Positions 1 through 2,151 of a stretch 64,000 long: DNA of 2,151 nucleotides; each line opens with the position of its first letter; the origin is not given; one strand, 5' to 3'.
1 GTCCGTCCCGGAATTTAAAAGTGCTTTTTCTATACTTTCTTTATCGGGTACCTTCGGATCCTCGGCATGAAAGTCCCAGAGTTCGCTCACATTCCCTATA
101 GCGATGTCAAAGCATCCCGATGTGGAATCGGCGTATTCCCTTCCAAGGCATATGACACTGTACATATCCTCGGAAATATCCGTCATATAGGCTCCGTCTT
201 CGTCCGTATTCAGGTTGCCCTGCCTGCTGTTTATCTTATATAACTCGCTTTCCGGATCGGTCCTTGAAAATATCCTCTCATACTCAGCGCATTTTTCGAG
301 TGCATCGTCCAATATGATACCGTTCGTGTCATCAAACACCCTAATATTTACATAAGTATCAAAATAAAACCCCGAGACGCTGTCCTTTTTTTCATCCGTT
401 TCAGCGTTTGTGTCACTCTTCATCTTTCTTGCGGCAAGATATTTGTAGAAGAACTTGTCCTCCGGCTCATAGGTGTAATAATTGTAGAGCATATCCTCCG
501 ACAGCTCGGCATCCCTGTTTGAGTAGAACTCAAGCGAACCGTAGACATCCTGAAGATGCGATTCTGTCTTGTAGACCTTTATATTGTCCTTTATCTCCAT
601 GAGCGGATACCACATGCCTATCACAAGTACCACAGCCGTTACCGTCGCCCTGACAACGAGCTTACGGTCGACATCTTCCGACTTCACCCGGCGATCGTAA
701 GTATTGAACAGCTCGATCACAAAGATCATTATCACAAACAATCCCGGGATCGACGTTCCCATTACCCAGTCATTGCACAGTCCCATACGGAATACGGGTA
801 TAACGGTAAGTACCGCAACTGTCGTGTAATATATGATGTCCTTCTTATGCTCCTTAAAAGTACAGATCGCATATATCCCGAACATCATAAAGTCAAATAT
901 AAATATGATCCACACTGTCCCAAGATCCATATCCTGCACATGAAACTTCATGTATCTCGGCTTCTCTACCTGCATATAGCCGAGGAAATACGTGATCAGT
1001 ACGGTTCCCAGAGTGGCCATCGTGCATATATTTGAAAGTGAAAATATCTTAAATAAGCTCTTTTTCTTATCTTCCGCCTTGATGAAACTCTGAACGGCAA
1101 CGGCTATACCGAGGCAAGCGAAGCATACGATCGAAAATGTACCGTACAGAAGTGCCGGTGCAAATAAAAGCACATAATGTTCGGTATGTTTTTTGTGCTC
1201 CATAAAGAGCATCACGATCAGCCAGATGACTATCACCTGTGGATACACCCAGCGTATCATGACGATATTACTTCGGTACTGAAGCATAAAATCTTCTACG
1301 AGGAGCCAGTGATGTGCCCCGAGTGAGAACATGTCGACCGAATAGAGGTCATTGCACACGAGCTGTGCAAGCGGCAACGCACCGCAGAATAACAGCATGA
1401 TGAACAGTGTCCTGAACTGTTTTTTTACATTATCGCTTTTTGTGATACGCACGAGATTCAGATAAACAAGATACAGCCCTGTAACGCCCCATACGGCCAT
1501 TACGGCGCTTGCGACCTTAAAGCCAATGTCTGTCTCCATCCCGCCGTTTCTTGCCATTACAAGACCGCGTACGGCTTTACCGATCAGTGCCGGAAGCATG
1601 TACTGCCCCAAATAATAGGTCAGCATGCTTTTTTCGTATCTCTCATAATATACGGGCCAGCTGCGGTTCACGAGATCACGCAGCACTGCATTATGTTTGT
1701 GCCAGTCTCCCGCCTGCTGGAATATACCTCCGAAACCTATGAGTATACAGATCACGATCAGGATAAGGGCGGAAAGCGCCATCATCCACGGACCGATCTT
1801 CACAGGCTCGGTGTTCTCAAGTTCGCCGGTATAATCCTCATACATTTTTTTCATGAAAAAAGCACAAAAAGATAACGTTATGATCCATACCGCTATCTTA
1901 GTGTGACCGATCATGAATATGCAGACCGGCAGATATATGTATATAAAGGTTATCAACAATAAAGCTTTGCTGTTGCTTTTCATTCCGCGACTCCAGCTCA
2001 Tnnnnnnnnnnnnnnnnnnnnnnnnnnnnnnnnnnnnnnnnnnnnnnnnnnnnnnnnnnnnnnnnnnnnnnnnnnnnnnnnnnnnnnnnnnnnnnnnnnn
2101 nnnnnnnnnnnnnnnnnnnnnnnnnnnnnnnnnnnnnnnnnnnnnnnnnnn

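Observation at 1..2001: Hidden ORF: polytopic membrane protein fused in frame to an ApbE flavinyl transferase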

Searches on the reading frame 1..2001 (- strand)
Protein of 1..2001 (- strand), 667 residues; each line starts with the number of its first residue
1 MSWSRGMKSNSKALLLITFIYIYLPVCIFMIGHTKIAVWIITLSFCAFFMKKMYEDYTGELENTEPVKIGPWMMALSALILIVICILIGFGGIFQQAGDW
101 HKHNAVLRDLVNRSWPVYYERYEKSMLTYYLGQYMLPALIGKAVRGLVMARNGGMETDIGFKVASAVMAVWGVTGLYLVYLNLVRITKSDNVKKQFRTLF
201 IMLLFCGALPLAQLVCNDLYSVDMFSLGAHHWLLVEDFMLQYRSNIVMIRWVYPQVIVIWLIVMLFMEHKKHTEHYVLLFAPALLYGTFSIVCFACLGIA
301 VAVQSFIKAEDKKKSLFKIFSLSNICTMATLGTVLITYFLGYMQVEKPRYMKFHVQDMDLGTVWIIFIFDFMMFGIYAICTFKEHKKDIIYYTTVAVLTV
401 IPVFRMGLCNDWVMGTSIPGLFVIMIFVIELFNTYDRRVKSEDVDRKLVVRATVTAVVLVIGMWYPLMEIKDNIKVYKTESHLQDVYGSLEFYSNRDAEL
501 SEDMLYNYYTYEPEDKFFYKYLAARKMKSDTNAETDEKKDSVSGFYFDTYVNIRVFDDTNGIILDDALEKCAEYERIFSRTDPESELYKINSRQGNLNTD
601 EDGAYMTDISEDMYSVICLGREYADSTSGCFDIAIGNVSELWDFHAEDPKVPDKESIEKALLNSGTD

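Call 3: search_protein_families(library=pfam, proteins=[window:1-2001:-], max_evalue=0.01)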
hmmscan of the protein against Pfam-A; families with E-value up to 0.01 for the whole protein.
window:1-2001:- (667 aa): 1 family
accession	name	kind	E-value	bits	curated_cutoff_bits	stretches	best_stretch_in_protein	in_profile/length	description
PF02424.20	ApbE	-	4.4e-19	69.5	25.6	1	547-663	1-105/266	ApbE family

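Call 5: find_homologous_proteins(query=window:1-2001:-)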
Query window:1-2001:- (667 aa): 131 proteins with E <= 0.001 among 8000 candidates; the best 120 are listed.
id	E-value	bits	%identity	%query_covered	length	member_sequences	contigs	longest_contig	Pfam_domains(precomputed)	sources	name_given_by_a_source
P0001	0.0e+0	1514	100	99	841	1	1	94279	PF02424.21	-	-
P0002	4.8e-226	771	53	98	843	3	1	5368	PF02424.21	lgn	-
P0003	1.1e-219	750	54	96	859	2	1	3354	PF02424.21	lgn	-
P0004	9.5e-216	737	51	98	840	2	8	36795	PF02424.21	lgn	-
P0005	7.1e-215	734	52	98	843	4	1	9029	PF02424.21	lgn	-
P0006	1.3e-211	723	50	98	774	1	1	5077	PF02424.21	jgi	-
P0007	7.9e-208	710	50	99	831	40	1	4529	PF02424.21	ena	-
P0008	4.8e-205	701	50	98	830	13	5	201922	PF02424.21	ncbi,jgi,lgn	jgi:thiamine biosynthesis lipoprotein ApbE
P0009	5.7e-201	688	48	99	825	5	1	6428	PF02424.21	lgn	-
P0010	1.3e-193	663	47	99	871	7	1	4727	PF02424.21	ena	-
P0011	5.0e-189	648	56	78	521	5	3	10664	-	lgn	-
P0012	2.6e-184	633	45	99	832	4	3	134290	PF02424.21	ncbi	-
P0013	7.4e-182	625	45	99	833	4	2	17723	PF02424.21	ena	-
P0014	1.9e-173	597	52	78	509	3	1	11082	-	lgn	-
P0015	1.0e-167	578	51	78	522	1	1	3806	-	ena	-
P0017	2.3e-155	537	47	78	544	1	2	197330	-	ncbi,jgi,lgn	-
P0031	2.8e-130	454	43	78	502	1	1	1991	-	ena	-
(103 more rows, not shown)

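Call 8: find_encoding_contigs(protein=P0001, flank=10000, max_places=4)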
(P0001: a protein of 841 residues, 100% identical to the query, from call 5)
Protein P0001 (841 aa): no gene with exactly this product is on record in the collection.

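Call 9: search_protein_families(library=ncbifam, proteins=[P0001, P0017], max_evalue=1)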
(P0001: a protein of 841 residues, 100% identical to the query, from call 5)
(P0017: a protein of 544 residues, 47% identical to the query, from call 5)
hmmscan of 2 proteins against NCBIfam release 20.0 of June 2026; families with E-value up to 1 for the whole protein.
P0001 (841 aa): 1 family
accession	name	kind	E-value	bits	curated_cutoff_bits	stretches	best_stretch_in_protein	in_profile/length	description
NF007774.0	PRK10461.1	equivalog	3.5e-36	124.8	498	1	570-829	67-328/351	FAD:protein FMN transferase ApbE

P0017 (544 aa): 2 families
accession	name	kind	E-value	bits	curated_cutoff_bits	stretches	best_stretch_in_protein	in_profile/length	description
NF007374.1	PRK09877.1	equivalog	0.0036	17.7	260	1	71-133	56-114/157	2,3-diketo-L-gulonate TRAP transporter small permease YiaM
NF004606.0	PRK05934.1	equivalog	0.2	10.8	297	1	277-334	232-288/341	type III secretion system protein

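Call 10: find_encoding_contigs(protein=P0008, flank=10000, max_places=3)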
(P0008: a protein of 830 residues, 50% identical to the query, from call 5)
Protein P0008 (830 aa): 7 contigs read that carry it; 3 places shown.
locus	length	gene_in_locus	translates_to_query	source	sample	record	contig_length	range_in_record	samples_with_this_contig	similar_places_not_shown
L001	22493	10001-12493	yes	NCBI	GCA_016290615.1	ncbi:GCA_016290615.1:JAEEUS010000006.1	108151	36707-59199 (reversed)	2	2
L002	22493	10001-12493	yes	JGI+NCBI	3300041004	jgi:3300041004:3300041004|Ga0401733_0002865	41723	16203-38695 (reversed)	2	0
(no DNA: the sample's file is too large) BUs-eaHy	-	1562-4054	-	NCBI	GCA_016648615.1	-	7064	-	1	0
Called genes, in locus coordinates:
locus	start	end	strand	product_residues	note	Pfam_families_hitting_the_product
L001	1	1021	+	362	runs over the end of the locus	PF00990:GGDEF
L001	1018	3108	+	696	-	PF00535:Glycos_transf_2, PF10111:Glyco_tranf_2_2, PF13641:Glyco_tranf_2_3, PF02397:Bac_transf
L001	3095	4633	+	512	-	PF13604:AAA_30 (weak), PF09848:SLFN-g3_helicase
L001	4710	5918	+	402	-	PF00254:FKBP_C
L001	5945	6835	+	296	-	PF04294:VanW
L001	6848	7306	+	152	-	PF02681:DUF212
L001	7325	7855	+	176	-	PF06695:Sm_multidrug_ex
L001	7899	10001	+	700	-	PF10060:DUF2298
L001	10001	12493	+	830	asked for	PF02424:ApbE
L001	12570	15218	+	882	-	PF01411:tRNA-synt_2c, PF07973:tRNA_SAD, PF02272:DHHA1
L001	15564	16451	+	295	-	PF00149:Metallophos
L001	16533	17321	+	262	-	PF02616:SMC_ScpA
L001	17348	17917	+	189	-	PF04079:SMC_ScpB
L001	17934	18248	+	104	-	-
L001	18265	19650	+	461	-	PF17201:Cache_3-Cache_2, PF17202:sCache_3_3, PF00990:GGDEF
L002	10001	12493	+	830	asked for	PF02424:ApbE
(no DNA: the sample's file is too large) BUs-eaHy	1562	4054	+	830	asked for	PF02424:ApbE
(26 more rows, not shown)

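Call 11: find_encoding_contigs(protein=P0012, flank=10000, max_places=3)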
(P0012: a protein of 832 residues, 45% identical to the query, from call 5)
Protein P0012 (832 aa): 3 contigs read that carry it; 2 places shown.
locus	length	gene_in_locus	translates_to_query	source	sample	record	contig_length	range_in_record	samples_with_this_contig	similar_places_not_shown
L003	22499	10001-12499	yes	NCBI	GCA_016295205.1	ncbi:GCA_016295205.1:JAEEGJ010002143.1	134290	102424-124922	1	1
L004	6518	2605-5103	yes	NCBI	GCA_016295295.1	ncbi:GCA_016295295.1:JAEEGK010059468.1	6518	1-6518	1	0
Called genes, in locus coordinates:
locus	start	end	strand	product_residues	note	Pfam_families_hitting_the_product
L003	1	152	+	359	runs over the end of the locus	PF00990:GGDEF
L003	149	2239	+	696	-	PF00535:Glycos_transf_2, PF10111:Glyco_tranf_2_2, PF13641:Glyco_tranf_2_3, PF02397:Bac_transf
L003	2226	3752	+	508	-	PF09848:SLFN-g3_helicase (weak)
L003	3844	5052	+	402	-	PF00254:FKBP_C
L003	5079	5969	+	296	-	PF04294:VanW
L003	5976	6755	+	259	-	PF13451:zf_Tbcl (weak)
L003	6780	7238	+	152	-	PF02681:DUF212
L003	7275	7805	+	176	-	PF06695:Sm_multidrug_ex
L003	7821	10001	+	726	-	PF10060:DUF2298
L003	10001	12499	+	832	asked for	PF02424:ApbE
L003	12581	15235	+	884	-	PF01411:tRNA-synt_2c, PF07973:tRNA_SAD, PF02272:DHHA1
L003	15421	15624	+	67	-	PF01381:HTH_3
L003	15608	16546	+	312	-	PF13310:Virulence_RhuM, PF02661:Fic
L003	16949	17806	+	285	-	PF00149:Metallophos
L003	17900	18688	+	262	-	PF02616:SMC_ScpA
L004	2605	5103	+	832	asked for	PF02424:ApbE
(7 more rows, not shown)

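Call 12: find_encoding_contigs(protein=P0017, flank=10000, max_places=3)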
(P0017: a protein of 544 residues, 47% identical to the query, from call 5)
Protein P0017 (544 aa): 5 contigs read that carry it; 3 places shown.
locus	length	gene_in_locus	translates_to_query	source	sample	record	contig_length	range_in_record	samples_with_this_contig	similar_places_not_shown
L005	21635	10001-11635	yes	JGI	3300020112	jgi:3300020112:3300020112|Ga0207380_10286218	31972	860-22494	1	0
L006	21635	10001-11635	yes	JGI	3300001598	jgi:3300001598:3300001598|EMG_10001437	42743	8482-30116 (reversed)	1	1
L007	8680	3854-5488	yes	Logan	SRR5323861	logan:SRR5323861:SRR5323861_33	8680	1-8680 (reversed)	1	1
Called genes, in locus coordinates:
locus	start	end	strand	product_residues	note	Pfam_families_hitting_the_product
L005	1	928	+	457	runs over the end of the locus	PF02397:Bac_transf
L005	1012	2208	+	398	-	PF00254:FKBP_C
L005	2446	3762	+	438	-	PF27117:FliB_C (weak)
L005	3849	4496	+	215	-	PF00657:Lipase_GDSL, PF13472:Lipase_GDSL_2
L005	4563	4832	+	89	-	PF09538:FYDLN_acid (weak)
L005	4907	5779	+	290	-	PF04294:VanW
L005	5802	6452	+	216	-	PF13451:zf_Tbcl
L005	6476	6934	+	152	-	PF02681:DUF212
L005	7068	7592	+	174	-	PF06695:Sm_multidrug_ex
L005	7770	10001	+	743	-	PF10060:DUF2298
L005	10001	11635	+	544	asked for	-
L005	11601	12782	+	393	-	PF02424:ApbE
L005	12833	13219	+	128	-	PF07009:NusG_II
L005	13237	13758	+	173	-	PF07456:Hpre_diP_synt_I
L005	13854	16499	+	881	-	PF01411:tRNA-synt_2c, PF07973:tRNA_SAD, PF02272:DHHA1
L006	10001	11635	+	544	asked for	-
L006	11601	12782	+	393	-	PF02424:ApbE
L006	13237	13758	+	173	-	PF07456:Hpre_diP_synt_I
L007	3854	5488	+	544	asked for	-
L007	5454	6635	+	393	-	PF02424:ApbE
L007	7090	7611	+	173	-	PF07456:Hpre_diP_synt_I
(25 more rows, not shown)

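Call 28: predict_structure(alignment_id=A1)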
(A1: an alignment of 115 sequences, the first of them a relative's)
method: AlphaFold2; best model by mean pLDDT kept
length: 841 residues; sequences in the alignment: 115
mean_pLDDT: 94.7   pTM: 0.73
mean pLDDT of the five models: 94.7, 94.2, 94.0, 93.7, 93.7
residues with pLDDT >= 90: 765; 70-90: 61; 50-70: 10; < 50: 5
segments of 3 or more residues with pLDDT < 50: 525-529
pLDDT, mean of each block of 10 residues (from residue 1): 96 98 98 98 98 96 98 98 96 96 97 95 97 97 78 93 98 98 98 98 98 95 95 96 96 99 98 98 97 98 98 98 98 95 93 96 98 98 98 97 92 98 98 93 98 98 96 90 95 92 92 97 57 87 94 93 96 96 95 86 97 96 96 93 95 95 88 92 95 98 97 95 91 85 94 87 92 95 95 96 96 94 89 93 77
secondary structure, 60 per line:
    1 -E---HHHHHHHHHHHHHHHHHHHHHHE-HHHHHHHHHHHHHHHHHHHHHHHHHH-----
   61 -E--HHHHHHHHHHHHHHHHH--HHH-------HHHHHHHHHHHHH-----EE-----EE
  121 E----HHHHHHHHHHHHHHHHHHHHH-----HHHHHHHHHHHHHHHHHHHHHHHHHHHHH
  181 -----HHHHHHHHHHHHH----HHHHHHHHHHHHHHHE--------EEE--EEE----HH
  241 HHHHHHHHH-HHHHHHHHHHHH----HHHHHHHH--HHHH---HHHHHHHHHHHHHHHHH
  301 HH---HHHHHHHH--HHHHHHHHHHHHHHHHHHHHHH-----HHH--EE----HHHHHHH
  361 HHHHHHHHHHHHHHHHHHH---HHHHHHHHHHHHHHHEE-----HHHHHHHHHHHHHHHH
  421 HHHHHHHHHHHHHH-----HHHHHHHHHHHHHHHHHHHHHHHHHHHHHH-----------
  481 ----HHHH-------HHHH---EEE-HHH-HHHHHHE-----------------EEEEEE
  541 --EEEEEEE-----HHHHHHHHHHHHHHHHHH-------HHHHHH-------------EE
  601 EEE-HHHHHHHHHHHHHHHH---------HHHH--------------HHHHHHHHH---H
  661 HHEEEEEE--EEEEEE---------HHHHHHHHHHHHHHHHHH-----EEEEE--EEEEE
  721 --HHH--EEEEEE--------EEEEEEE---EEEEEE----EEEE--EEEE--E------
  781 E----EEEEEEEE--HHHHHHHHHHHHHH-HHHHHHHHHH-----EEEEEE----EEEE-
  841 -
elements in order (helices of 4 or more, strands of 3 or more residues): H6-27 H30-55 H65-81 H94-106 E119-121 H126-146 H152-180 H186-198 H203-217 E227-229 E232-234 H239-249 H251-262 H267-274 H277-280 H284-302 H306-313 H316-337 H354-379 H383-397 H405-434 H440-469 H485-488 H496-499 E503-505 H511-516 E535-540 E543-549 H555-572 H580-585 E599-603 H605-620 H630-633 H648-656 E663-668 E671-676 H686-703 E709-713 E716-720 E728-733 E742-748 E752-757 E762-765 E768-771 E786-793 H796-809 H811-820 E826-831 E836-839

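Call 33: fold_search(model_id=the predicted structure, library=pdb)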
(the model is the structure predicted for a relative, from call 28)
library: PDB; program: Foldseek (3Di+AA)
matches with E <= 10: 293; with E <= 0.001: 39
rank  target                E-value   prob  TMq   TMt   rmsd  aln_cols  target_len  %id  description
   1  7esb                  4.1e-21  1.00  0.33  0.86   2.3       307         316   33  FmnB complexed with ATP (released 2021-11-03)
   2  7f2u_B                6.5e-21  1.00  0.34  0.86   2.2       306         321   33  FmnB complexed with ADP (released 2021-11-03)
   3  7esc                  1.7e-20  1.00  0.34  0.85   2.3       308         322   33  FmnB complexed with AMP (released 2021-11-03)
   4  7esa                  3.7e-20  1.00  0.34  0.85   2.2       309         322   33  the complex structure of flavin transferase FmnB complexed with FAD (released 2021-11-03)
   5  4ifu                  3.9e-20  1.00  0.34  0.84   2.3       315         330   28  Crystal structure of Treponema pallidum TP0796 Flavin trafficking protein, apo form (released 2013-02-27)
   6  4ig1                  4.8e-20  1.00  0.34  0.84   2.2       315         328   28  Crystal structure of Treponema pallidum TP0796 Flavin trafficking protein, Mg(II)-AMP product bound form (released 2013-02-27)
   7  4ifw                  5.2e-20  1.00  0.34  0.84   2.2       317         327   29  Crystal structure of Treponema pallidum TP0796 Flavin trafficking protein, ADP inhibited form (released 2013-02-27)
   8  4xdr                  7.6e-20  1.00  0.34  0.84   2.3       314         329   28  Crystal structure of Treponema pallidum TP0796 Flavin trafficking protein, a bifunctional FMN transferase/FAD pyrophosph (released 2015-10-14)
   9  4xdt                  1.2e-19  1.00  0.34  0.84   2.2       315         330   28  Crystal structure of Treponema pallidum TP0796 Flavin trafficking protein, a bifunctional FMN transferase/FAD pyrophosph (released 2015-10-14)
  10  7mgt                  2.5e-19  1.00  0.33  0.84   2.1       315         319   28  Ftp from Treponema pallidum bound to an ADP-like inhibitor (released 2021-12-08)
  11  1vrm                  1.3e-17  1.00  0.33  0.85   2.6       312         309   33  Crystal structure of the apbe protein (tm1553) from thermotoga maritima msb8 at 1.58 A resolution (released 2005-03-22)
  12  4xgw_B                2.2e-17  1.00  0.32  0.81   3.2       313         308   25  Crystal structure of Escherichia coli Flavin trafficking protein, an FMN transferase, E169K mutant (released 2015-12-16)
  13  4xgv_B                2.9e-17  1.00  0.32  0.81   3.3       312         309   25  Crystal structure of Escherichia coli Flavin trafficking protein, an FMN transferase (released 2015-12-16)
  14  2o18_D                4.4e-17  1.00  0.32  0.82   3.1       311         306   24  Crystal structure of a Thiamine biosynthesis lipoprotein apbE, NorthEast Strcutural Genomics target ER559 (released 2006-12-05)
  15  4xgw_C                5.5e-17  1.00  0.31  0.81   3.5       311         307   25  Crystal structure of Escherichia coli Flavin trafficking protein, an FMN transferase, E169K mutant (released 2015-12-16)
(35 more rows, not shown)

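Call 58: find_encoding_contigs(protein=P0011, flank=6000, max_places=3)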
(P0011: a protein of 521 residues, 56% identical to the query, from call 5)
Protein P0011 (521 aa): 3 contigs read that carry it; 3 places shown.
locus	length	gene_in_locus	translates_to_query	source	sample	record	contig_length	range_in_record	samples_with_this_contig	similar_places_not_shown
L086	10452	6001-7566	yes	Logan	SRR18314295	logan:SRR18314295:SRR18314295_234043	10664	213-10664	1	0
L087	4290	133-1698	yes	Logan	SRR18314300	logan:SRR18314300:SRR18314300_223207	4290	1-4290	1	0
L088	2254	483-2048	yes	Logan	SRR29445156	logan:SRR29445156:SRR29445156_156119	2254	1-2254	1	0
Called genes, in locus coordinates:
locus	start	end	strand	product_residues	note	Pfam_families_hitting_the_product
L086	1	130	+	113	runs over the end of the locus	?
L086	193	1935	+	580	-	PF03193:RsgA_GTPase (faint), PF03215:Rad17 (faint), PF00005:ABC_tran, PF02463:SMC_N (faint), PF13304:AAA_21 (faint), PF13555:AAA_29 (faint), PF12558:DUF3744, PF00005:ABC_tran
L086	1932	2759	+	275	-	PF02361:CbiQ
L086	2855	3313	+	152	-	PF02681:DUF212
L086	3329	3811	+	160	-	PF06695:Sm_multidrug_ex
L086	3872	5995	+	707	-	PF10060:DUF2298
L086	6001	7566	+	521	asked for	-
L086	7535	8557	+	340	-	PF02424:ApbE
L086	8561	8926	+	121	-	PF07009:NusG_II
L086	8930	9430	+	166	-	PF07456:Hpre_diP_synt_I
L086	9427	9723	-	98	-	-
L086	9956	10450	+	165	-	?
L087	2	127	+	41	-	?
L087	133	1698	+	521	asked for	-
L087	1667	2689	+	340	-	PF02424:ApbE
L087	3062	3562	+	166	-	PF07456:Hpre_diP_synt_I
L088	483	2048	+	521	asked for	-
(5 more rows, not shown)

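Call 59: find_encoding_contigs(protein=P0014, flank=6000, max_places=3)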
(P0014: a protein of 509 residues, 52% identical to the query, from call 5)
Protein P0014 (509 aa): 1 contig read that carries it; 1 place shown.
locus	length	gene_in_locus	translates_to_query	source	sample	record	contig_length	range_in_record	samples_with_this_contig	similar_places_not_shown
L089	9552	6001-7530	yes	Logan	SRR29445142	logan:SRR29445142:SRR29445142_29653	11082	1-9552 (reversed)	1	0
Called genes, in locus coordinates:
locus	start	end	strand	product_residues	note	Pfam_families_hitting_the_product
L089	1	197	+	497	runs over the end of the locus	PF13604:AAA_30 (weak), PF09848:SLFN-g3_helicase (weak)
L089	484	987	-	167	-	-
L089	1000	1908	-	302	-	PF09924:LPG_synthase_C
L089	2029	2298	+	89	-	-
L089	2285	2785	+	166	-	-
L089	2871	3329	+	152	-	PF02681:DUF212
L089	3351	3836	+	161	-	PF06695:Sm_multidrug_ex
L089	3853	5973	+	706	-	PF10060:DUF2298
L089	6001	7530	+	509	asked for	-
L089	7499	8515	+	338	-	PF02424:ApbE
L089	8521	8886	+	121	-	PF07009:NusG_II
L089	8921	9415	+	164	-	PF07456:Hpre_diP_synt_I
